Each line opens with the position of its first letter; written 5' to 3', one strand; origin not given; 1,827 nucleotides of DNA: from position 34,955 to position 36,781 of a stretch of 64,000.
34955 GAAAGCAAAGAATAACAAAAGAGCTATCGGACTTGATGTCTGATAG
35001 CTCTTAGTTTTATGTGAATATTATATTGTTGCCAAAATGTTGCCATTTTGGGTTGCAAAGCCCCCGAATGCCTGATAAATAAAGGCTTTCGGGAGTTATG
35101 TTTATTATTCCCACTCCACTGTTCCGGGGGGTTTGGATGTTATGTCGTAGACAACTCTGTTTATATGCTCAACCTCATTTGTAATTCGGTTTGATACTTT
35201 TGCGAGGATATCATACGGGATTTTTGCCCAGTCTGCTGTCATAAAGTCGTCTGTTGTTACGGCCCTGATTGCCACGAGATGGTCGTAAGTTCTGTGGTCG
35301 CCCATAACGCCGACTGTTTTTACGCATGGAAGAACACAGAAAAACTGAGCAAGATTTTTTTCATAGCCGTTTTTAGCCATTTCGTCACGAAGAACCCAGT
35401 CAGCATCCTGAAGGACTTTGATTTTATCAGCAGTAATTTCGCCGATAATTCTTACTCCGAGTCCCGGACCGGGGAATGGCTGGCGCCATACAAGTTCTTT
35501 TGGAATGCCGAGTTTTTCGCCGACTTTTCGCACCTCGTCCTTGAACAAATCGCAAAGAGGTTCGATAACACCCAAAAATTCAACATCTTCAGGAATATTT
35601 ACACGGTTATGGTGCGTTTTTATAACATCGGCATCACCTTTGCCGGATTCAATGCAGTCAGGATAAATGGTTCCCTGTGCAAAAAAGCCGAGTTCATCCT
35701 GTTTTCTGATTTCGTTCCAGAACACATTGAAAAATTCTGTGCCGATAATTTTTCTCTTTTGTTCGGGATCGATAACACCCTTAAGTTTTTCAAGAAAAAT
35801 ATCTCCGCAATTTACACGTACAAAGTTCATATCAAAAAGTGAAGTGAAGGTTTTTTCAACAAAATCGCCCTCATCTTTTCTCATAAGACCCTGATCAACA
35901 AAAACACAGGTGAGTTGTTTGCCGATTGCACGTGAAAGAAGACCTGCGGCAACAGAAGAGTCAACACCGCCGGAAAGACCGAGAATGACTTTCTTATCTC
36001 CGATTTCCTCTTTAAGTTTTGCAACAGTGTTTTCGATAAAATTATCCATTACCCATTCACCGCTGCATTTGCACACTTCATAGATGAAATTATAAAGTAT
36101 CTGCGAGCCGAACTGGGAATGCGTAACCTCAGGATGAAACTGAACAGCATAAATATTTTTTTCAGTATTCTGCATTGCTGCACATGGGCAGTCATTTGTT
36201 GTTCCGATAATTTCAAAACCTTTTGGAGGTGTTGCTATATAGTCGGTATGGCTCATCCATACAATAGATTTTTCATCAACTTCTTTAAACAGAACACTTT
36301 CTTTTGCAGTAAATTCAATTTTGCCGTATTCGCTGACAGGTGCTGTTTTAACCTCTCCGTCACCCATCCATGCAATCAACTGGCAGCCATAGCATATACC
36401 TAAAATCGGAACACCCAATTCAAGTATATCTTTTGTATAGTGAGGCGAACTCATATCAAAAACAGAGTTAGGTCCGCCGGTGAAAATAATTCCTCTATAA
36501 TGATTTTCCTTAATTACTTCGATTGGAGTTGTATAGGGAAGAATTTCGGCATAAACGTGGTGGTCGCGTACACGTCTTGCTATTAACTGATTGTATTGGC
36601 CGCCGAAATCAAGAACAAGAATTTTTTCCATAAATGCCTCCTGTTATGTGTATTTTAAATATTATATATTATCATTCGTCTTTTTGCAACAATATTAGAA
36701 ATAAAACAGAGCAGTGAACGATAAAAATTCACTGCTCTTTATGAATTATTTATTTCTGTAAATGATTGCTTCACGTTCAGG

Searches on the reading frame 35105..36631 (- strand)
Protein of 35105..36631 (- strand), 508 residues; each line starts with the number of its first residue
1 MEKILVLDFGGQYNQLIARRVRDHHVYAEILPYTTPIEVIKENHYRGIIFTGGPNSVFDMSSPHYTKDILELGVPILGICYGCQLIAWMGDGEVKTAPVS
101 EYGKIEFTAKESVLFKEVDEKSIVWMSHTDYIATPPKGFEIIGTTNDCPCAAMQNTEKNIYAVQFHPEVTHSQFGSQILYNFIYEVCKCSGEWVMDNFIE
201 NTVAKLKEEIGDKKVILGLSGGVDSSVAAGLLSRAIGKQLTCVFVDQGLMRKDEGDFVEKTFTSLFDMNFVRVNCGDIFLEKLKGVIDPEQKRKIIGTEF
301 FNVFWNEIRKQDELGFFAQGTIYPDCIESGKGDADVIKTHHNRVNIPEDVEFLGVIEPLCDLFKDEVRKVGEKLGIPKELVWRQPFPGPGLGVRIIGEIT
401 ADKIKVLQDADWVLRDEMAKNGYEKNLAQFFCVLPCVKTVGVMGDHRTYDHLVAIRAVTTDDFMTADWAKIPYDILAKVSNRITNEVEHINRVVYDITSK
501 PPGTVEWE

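Call 9: search_protein_families(library=pfam, proteins=[window:35105-36631:-], max_evalue=0.01)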
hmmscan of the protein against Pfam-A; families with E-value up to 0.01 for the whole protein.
window:35105-36631:- (508 aa): 7 families
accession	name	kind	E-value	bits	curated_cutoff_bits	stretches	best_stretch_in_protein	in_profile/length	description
PF00958.27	GMP_synt_C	-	1.8e-43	146.9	27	1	416-507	1-92/92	GMP synthase C terminal domain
PF00117.34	GATase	-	5.2e-41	140.9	22.8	1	5-185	1-189/190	Glutamine amidotransferase class-I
PF02540.23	NAD_synthase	-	1.6e-11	44.2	21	1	200-241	6-47/242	NAD synthase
PF07722.19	Peptidase_C26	-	5.2e-08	33.4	20.5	1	64-168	96-219/219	Peptidase C26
PF03054.22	tRNA_Me_trans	-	5e-05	23.5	20.6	1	213-247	1-34/202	tRNA methyl transferase HUP domain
PF06508.19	QueC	-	0.00051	20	22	0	321-382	126-181/210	Queuosine biosynthesis protein QueC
PF00764.25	Arginosuc_synth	-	0.0067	16.9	27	0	214-280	1-66/162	Arginosuccinate synthase N-terminal HUP domain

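Call 36: find_related_loci(query=window:35105-36631:-, collection=genome_contigs, flank=10000)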
Query window:35105-36631:- (508 aa) in genome_contigs; peptide patterns used: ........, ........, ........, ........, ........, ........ (x = any residue, [..] = any of these).
600 stretches matched a pattern (row limit reached: there are more); 596 encode a relative of the query (tblastn E <= 1e-3); the best 80 are kept; 80 distinct loci.
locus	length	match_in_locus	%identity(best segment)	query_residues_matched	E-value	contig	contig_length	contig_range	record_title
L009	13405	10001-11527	92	1-508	0e+0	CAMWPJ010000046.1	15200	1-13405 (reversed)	MAG TPA_asm: uncultured Clostridia bacterium isolate SRR14411303_bin.1_metawrap_v1.3_MAG genome assembly, contig: NODE.7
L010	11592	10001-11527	91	1-508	0e+0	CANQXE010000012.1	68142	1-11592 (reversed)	MAG: uncultured Clostridia bacterium isolate Lapin-020__bin106 genome assembly, contig: Lapin-020__NODE_355_length_68142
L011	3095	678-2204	90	1-508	0e+0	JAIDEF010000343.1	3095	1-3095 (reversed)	MAG: Eubacterium sp. isolate SC0316_S1_5 SC0316_S1_5_contig_343, whole genome shotgun sequence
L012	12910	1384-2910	91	1-508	0e+0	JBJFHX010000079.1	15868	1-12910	MAG: Ruminococcus sp. isolate PUUB25_bin.011 NODE_2601_length_15868_cov_5.930880, whole genome shotgun sequence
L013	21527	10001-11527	90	1-508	0e+0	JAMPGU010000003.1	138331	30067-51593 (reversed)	MAG: Clostridium sp. isolate NALB_7961_35 Scaffold_#3__SCF_003___138331_bp, whole genome shotgun sequence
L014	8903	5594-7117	89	1-508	0e+0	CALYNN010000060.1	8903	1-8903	MAG: uncultured Clostridia bacterium isolate SRR13040390_bin.7_metaWRAP_v1.3_MAG genome assembly, contig: ERZ8969613.481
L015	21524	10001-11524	88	1-507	0e+0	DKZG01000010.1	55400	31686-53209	MAG TPA_asm: Ruminococcaceae bacterium UBA7080 UBA7080_contig_1825, whole genome shotgun sequence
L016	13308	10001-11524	87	1-508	0e+0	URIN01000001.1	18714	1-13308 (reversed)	uncultured Clostridium sp. isolate UMGS1027 genome assembly, contig: NODE_10_length_18714_cov_6.883006, whole genome sho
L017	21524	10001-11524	85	1-508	0e+0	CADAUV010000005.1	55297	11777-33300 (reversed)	MAG: Ruminococcaceae bacterium isolate RUG13646 genome assembly, contig: RUG13646_asm_5, whole genome shotgun sequence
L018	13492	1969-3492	84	1-508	0e+0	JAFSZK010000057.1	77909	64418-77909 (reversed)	MAG: Eubacterium sp. isolate RGIG3613 Goat_Rumen.Co__c1204396, whole genome shotgun sequence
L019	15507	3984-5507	84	1-508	0e+0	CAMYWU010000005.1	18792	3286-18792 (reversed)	MAG TPA_asm: uncultured Clostridia bacterium isolate SRR10912539_bin.14_metaWRAP_v1.3_MAG genome assembly, contig: ERZ14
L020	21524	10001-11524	83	1-508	0e+0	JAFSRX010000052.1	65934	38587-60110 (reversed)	MAG: Eubacterium sp. isolate RGIG3418 Goat_Reticulum.Co__c1692482, whole genome shotgun sequence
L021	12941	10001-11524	84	1-508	0e+0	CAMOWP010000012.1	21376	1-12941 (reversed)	MAG: uncultured Clostridia bacterium isolate SRR873600_bin.22_metaWRAP_v1.3_MAG genome assembly, contig: NODE_4867_lengt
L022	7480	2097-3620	83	1-508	0e+0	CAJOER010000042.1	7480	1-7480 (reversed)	uncultured Eubacterium sp. isolate Red_deer_2_mag_128 genome assembly, contig: scaffold_8791, whole genome shotgun seque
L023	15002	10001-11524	83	1-508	0e+0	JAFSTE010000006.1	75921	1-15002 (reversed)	MAG: Eubacterium sp. isolate RGIG3451 Goat_Rumen.Co__c421666, whole genome shotgun sequence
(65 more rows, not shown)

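Call 40: find_encoding_contigs(protein=window:35105-36631:-, flank=10000, max_places=10)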
Protein window:35105-36631:- (508 aa): 16 contigs read that carry it; 10 places shown.
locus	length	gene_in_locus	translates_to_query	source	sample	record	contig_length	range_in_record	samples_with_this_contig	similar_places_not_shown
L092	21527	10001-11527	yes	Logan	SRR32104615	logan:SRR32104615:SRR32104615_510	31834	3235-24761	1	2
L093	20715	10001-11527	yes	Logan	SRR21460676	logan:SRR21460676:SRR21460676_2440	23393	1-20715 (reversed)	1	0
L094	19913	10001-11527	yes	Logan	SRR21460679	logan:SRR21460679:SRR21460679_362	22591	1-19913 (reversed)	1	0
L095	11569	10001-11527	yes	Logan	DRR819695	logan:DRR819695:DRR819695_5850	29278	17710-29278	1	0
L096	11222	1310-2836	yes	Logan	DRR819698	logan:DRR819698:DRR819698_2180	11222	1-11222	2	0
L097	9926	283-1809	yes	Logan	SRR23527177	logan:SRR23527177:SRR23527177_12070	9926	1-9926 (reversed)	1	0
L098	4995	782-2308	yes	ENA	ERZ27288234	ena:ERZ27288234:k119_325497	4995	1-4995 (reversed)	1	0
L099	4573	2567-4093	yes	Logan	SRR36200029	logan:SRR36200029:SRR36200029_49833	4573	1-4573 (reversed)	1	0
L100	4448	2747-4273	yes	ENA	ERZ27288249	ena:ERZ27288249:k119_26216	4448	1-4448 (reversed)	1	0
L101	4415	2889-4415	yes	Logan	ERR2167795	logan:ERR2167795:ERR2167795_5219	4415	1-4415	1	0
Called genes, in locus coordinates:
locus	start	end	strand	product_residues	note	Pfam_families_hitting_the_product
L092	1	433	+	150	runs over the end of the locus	-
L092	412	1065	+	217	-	-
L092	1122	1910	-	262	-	-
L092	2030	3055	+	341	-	-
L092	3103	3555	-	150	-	PF13420:Acetyltransf_4, PF00583:Acetyltransf_1, PF13673:Acetyltransf_10, PF13508:Acetyltransf_7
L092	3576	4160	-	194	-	-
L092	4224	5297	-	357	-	PF02016:Peptidase_S66, PF17676:Peptidase_S66C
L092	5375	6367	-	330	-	PF13302:Acetyltransf_3, PF13420:Acetyltransf_4 (faint), PF08445:FR47 (faint), PF00583:Acetyltransf_1, PF13673:Acetyltransf_10, PF13508:Acetyltransf_7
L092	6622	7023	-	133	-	-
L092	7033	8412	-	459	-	PF12708:Pect-lyase_RHGA_epim, PF00295:Glyco_hydro_28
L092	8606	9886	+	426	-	PF00709:Adenylsucc_synt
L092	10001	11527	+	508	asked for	PF00117:GATase, PF07722:Peptidase_C26 (weak), PF02540:NAD_synthase (weak), PF00958:GMP_synt_C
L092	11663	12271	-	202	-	PF01381:HTH_3, PF12844:HTH_19 (weak)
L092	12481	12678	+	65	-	-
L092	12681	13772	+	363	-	PF14657:Arm-DNA-bind_4, PF14659:Phage_int_SAM_3, PF00589:Phage_integrase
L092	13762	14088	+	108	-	PF21983:NikA-like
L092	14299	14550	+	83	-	PF21983:NikA-like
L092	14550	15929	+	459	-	PF03432:Relaxase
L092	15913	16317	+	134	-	PF14198:TnpV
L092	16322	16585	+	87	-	PF20648:DUF6809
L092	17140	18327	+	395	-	-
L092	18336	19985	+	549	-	PF01580:FtsK_SpoIIIE (faint), PF01935:DUF87, PF10412:TrwB_AAD_bind (faint)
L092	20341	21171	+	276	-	-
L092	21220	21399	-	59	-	PF20076:DUF6472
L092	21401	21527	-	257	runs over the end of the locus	PF21302:Zn_ribbon_RlmA, PF08241:Methyltransf_11 (weak), PF13649:Methyltransf_25 (weak)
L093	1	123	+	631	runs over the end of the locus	-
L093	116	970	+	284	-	PF02463:SMC_N (faint), PF13476:AAA_23 (weak), PF00005:ABC_tran, PF13304:AAA_21 (faint)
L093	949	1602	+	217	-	-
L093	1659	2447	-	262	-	-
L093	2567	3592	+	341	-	-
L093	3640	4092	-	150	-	PF13420:Acetyltransf_4, PF00583:Acetyltransf_1, PF13673:Acetyltransf_10, PF13508:Acetyltransf_7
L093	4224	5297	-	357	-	PF02016:Peptidase_S66, PF17676:Peptidase_S66C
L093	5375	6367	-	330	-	PF13302:Acetyltransf_3, PF13420:Acetyltransf_4 (faint), PF08445:FR47 (faint), PF00583:Acetyltransf_1, PF13673:Acetyltransf_10, PF13508:Acetyltransf_7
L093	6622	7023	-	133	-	-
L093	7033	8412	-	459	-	PF12708:Pect-lyase_RHGA_epim, PF00295:Glyco_hydro_28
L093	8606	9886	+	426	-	PF00709:Adenylsucc_synt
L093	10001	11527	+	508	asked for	PF00117:GATase, PF07722:Peptidase_C26 (weak), PF02540:NAD_synthase (weak), PF00958:GMP_synt_C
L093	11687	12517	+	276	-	-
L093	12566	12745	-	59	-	PF20076:DUF6472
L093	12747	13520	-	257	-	PF21302:Zn_ribbon_RlmA, PF08241:Methyltransf_11 (weak), PF13649:Methyltransf_25 (weak)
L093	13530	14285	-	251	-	PF03372:Exo_endo_phos, PF14529:Exo_endo_phos_2 (faint)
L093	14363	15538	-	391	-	PF01808:AICARFT_IMPCHas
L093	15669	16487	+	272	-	PF08443:RimK, PF02955:GSH-S_ATP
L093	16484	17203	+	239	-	PF02655:ATP-grasp_3 (weak), PF02955:GSH-S_ATP (faint), PF08443:RimK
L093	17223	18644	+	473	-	PF04055:Radical_SAM, PF06968:BATS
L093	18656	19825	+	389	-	PF01926:MMR_HSR1, PF02421:FeoB_N (weak), PF03193:RsgA_GTPase (faint), PF00350:Dynamin_N (faint), PF00009:GTP_EFTU (weak), PF18128:HydF_dimer, PF18133:HydF_tetramer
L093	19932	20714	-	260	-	?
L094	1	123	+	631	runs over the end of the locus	-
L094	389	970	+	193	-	PF00005:ABC_tran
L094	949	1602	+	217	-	-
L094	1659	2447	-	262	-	-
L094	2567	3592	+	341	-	-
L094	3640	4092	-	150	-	PF13420:Acetyltransf_4, PF00583:Acetyltransf_1, PF13673:Acetyltransf_10, PF13508:Acetyltransf_7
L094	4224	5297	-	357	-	PF02016:Peptidase_S66, PF17676:Peptidase_S66C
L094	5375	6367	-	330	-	PF13302:Acetyltransf_3, PF13420:Acetyltransf_4 (faint), PF08445:FR47 (faint), PF00583:Acetyltransf_1, PF13673:Acetyltransf_10, PF13508:Acetyltransf_7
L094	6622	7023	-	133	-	-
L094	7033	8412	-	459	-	PF12708:Pect-lyase_RHGA_epim, PF00295:Glyco_hydro_28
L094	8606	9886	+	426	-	PF00709:Adenylsucc_synt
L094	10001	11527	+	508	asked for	PF00117:GATase, PF07722:Peptidase_C26 (weak), PF02540:NAD_synthase (weak), PF00958:GMP_synt_C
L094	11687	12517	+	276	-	-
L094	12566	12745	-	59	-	PF20076:DUF6472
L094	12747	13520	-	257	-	PF21302:Zn_ribbon_RlmA, PF08241:Methyltransf_11 (weak), PF13649:Methyltransf_25 (weak)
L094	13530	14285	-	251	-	PF03372:Exo_endo_phos, PF14529:Exo_endo_phos_2 (faint)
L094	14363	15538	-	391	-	PF01808:AICARFT_IMPCHas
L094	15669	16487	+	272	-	PF08443:RimK, PF02955:GSH-S_ATP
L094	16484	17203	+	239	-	PF02655:ATP-grasp_3 (weak), PF02955:GSH-S_ATP (faint), PF08443:RimK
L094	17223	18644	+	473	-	PF04055:Radical_SAM, PF06968:BATS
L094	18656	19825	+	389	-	PF01926:MMR_HSR1, PF02421:FeoB_N (weak), PF03193:RsgA_GTPase (faint), PF00350:Dynamin_N (faint), PF00009:GTP_EFTU (weak), PF18128:HydF_dimer, PF18133:HydF_tetramer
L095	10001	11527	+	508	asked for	PF00117:GATase, PF07722:Peptidase_C26 (weak), PF02540:NAD_synthase (weak), PF00958:GMP_synt_C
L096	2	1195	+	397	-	?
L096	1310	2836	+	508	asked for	PF00117:GATase, PF07722:Peptidase_C26 (weak), PF02540:NAD_synthase (weak), PF00958:GMP_synt_C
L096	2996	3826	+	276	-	-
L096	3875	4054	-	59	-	PF20076:DUF6472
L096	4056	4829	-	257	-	PF21302:Zn_ribbon_RlmA, PF08241:Methyltransf_11 (weak), PF13649:Methyltransf_25 (weak)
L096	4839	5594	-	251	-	PF03372:Exo_endo_phos, PF14529:Exo_endo_phos_2 (faint)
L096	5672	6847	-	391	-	PF01808:AICARFT_IMPCHas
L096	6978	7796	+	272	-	PF08443:RimK, PF02955:GSH-S_ATP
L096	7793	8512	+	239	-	PF02655:ATP-grasp_3 (weak), PF02955:GSH-S_ATP (faint), PF08443:RimK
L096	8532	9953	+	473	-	PF04055:Radical_SAM, PF06968:BATS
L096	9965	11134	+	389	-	PF01926:MMR_HSR1, PF02421:FeoB_N (weak), PF03193:RsgA_GTPase (faint), PF00350:Dynamin_N (faint), PF00009:GTP_EFTU (weak), PF18128:HydF_dimer, PF18133:HydF_tetramer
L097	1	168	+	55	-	?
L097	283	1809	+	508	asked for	PF00117:GATase, PF07722:Peptidase_C26 (weak), PF02540:NAD_synthase (weak), PF00958:GMP_synt_C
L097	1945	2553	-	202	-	PF01381:HTH_3, PF12844:HTH_19 (weak)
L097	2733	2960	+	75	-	-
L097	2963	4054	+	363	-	PF14657:Arm-DNA-bind_4, PF14659:Phage_int_SAM_3, PF00589:Phage_integrase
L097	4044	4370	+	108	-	PF21983:NikA-like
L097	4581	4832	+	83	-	PF21983:NikA-like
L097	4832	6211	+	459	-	PF03432:Relaxase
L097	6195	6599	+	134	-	PF14198:TnpV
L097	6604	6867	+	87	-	PF20648:DUF6809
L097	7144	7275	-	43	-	-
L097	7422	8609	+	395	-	-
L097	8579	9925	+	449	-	?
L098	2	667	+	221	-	?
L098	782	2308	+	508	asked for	PF00117:GATase, PF07722:Peptidase_C26 (weak), PF02540:NAD_synthase (weak), PF00958:GMP_synt_C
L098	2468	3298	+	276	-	-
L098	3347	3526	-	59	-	PF20076:DUF6472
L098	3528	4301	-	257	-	PF21302:Zn_ribbon_RlmA, PF08241:Methyltransf_11 (weak), PF13649:Methyltransf_25 (weak)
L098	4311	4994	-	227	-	?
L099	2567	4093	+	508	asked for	PF00117:GATase, PF07722:Peptidase_C26 (weak), PF02540:NAD_synthase (weak), PF00958:GMP_synt_C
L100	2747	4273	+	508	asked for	PF00117:GATase, PF07722:Peptidase_C26 (weak), PF02540:NAD_synthase (weak), PF00958:GMP_synt_C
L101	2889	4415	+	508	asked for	PF00117:GATase, PF07722:Peptidase_C26 (weak), PF02540:NAD_synthase (weak), PF00958:GMP_synt_C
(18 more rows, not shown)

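Call 41: search_protein_families(library=padloc, proteins=[L013:16373-19738:+], max_evalue=0.00001)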
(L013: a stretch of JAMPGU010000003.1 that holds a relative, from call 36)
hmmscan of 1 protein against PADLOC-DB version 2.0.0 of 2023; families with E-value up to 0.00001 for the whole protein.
L013:16373-19738:+ (1121 aa): 13 families
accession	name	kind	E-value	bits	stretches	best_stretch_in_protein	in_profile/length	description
PDLC03625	REase_MTase_IIG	-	0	1066.6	1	33-1118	10-1105/1109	Type IIG restriction enzyme-methyltransferase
PDLC03630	REase_MTase_IIG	-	5e-172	572.3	1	38-1109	19-1070/1100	Type IIG restriction enzyme-methyltransferase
PDLC03580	REase_II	-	7.2e-93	310.2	1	55-1098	36-1062/1112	Type II restriction enzyme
PDLC02529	PglX|PglXI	-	1.5e-13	47.4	1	432-578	217-356/1189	PglX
PDLC03338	MTase_II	-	2.7e-12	44.2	1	402-514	109-223/604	Type II methyltransferase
PDLC03313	MTase_II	-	1.3e-10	38.5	1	418-501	18-106/563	Type II methyltransferase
PDLC03348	MTase_II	-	3e-10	37.3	1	400-507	198-312/727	Type II methyltransferase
PDLC03267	MTase_II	-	1.6e-09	35.2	1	639-730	105-187/539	Type II methyltransferase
PDLC03021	MTase_I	-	1e-07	29.1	1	377-506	122-247/491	Type I methyltransferase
PDLC03025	MTase_I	-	2e-07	28.1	1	381-506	120-241/569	Type I methyltransferase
PDLC03617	REase_MTase_IIG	-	1.8e-06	23.9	1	424-536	207-319/1183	Type IIG restriction enzyme-methyltransferase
PDLC03356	MTase_II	-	2.9e-06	24.4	0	396-470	84-158/545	Type II methyltransferase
PDLC03218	MTase_II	-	3.5e-06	23.9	1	383-475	231-314/532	Type II methyltransferase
